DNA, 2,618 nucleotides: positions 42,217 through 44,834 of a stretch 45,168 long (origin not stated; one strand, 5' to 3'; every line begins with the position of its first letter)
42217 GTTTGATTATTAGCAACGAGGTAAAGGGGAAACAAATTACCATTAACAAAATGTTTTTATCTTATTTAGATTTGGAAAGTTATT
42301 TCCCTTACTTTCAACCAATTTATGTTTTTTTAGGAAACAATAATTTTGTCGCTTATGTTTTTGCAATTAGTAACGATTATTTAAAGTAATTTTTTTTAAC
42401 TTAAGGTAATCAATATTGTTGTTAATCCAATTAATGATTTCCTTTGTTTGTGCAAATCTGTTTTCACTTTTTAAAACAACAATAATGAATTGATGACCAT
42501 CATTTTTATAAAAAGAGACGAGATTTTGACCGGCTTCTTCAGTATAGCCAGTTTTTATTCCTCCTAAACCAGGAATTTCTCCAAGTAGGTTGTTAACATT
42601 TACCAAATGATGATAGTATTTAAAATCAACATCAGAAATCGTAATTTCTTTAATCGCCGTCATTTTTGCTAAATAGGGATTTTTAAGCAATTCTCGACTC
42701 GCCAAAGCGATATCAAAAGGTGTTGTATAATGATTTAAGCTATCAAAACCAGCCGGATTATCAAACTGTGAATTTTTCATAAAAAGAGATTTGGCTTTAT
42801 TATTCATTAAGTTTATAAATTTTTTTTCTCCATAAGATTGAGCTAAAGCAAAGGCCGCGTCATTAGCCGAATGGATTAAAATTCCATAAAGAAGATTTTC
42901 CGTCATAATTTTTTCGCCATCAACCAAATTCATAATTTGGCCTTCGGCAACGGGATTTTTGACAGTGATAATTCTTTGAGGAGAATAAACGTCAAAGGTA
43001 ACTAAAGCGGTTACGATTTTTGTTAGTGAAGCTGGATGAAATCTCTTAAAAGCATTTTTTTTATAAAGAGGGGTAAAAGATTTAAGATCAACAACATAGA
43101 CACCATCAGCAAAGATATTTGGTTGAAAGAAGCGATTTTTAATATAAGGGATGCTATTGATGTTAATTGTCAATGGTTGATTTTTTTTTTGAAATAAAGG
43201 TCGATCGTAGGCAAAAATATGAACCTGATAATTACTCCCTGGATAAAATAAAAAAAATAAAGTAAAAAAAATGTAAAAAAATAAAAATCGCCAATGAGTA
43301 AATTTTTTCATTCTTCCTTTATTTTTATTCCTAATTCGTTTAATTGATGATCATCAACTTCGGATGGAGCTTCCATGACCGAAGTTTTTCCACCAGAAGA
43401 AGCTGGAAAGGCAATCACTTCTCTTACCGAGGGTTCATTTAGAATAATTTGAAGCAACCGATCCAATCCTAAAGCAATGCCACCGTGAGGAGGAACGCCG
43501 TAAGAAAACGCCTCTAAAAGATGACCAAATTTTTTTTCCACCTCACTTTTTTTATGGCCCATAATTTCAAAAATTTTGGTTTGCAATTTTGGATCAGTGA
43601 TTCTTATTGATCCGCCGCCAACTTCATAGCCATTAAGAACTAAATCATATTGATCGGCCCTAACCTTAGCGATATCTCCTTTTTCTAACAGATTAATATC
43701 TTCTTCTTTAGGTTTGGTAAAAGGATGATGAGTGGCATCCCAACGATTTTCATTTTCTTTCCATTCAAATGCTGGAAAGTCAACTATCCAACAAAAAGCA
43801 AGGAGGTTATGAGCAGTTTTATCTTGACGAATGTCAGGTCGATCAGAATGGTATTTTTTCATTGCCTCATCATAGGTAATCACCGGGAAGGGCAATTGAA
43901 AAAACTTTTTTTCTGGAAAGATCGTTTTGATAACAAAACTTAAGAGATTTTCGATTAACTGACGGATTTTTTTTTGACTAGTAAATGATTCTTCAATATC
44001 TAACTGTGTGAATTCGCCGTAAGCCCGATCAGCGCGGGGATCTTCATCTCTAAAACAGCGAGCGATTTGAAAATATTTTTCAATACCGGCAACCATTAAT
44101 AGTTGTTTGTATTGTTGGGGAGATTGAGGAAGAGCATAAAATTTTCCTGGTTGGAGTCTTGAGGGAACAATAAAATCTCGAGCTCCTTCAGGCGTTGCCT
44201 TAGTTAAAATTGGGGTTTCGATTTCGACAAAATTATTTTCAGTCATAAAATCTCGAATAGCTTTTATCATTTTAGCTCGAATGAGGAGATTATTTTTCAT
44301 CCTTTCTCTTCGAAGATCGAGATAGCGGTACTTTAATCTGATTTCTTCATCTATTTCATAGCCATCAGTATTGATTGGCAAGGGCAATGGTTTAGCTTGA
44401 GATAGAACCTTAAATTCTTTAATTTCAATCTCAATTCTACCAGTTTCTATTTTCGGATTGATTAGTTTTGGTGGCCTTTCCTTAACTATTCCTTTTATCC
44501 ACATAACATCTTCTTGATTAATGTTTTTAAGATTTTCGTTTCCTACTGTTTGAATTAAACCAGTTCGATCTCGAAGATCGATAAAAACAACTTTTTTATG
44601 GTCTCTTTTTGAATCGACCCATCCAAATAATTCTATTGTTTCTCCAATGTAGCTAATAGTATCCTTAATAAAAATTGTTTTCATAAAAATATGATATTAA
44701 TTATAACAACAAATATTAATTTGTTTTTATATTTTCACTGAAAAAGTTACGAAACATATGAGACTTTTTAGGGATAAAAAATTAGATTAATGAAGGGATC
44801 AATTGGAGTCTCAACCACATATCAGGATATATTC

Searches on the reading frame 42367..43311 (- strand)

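Call 8: search_protein_families(library=pfam, proteins=[window:42367-43311:-], max_evalue=0.01)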
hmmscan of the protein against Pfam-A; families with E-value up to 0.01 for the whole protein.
window:42367-43311:- (314 aa): 3 families
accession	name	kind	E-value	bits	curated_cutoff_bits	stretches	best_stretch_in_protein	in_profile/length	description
PF00768.25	Peptidase_S11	-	2e-42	145.7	27.6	1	63-282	7-237/239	D-alanyl-D-alanine carboxypeptidase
PF02113.21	Peptidase_S13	-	0.00077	18.8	22.8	1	69-116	19-66/444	D-Ala-D-Ala carboxypeptidase 3 (S13) family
PF13354.11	Beta-lactamase2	-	0.0042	16.9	22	1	70-211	1-149/214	Beta-lactamase enzyme family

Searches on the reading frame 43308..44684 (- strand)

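Call 8: search_protein_families(library=pfam, proteins=[window:43308-44684:-], max_evalue=0.01)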
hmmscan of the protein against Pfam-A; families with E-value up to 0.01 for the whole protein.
window:43308-44684:- (458 aa): 2 families
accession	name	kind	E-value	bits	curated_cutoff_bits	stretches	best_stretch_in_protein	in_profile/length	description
PF00152.25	tRNA-synt_2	-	3.8e-118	394.5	25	1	112-428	1-306/308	tRNA synthetases class II (D, K and N)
PF01336.31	tRNA_anti-codon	-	1.2e-11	44.8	27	1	19-94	3-75/75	OB-fold nucleic acid binding domain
